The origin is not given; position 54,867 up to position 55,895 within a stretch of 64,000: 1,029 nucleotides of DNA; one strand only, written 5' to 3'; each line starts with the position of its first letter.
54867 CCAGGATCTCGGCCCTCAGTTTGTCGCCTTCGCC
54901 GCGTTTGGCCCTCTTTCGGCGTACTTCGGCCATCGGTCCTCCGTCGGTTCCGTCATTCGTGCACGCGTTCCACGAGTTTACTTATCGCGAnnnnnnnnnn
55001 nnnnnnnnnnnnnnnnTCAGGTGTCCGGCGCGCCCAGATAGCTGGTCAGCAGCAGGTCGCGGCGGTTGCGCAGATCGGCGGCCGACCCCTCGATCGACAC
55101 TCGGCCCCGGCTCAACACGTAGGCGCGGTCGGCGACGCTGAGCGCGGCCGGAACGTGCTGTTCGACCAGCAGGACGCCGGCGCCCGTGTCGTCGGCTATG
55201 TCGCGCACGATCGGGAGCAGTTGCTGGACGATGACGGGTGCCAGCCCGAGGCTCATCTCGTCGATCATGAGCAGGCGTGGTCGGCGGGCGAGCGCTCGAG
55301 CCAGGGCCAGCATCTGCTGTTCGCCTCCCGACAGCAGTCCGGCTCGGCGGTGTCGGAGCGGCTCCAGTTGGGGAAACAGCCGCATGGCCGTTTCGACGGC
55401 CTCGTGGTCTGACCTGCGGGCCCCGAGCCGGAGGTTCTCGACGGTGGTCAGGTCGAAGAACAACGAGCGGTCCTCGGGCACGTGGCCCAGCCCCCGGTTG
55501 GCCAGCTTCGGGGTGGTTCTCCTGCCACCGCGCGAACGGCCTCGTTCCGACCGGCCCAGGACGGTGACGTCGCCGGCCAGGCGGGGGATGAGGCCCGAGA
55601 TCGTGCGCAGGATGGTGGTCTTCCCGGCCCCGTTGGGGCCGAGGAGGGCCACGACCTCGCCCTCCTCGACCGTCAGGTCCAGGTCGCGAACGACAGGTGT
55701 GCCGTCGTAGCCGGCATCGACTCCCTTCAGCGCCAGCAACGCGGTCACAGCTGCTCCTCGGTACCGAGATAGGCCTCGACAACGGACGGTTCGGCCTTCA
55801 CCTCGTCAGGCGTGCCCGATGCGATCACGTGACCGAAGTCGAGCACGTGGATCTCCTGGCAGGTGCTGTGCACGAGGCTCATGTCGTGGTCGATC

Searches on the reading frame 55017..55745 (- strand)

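Call 51: search_protein_families(library=pfam, proteins=[window:55017-55745:-], max_evalue=0.0001)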
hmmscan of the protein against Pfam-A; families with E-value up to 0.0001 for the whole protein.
window:55017-55745:- (242 aa): 4 families
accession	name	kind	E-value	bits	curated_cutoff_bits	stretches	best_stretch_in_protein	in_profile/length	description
PF00005.33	ABC_tran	-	6.5e-28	98.5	25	1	20-163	2-134/137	ABC transporter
PF13304.12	AAA_21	-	7.6e-11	43.1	27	0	135-193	235-295/304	AAA domain, putative AbiEii toxin, Type IV TA system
PF13401.12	AAA_22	-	3.7e-05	24.5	27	0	30-194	6-121/130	AAA domain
PF13604.12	AAA_30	-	4.2e-05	23.8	27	0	27-68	16-57/191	AAA domain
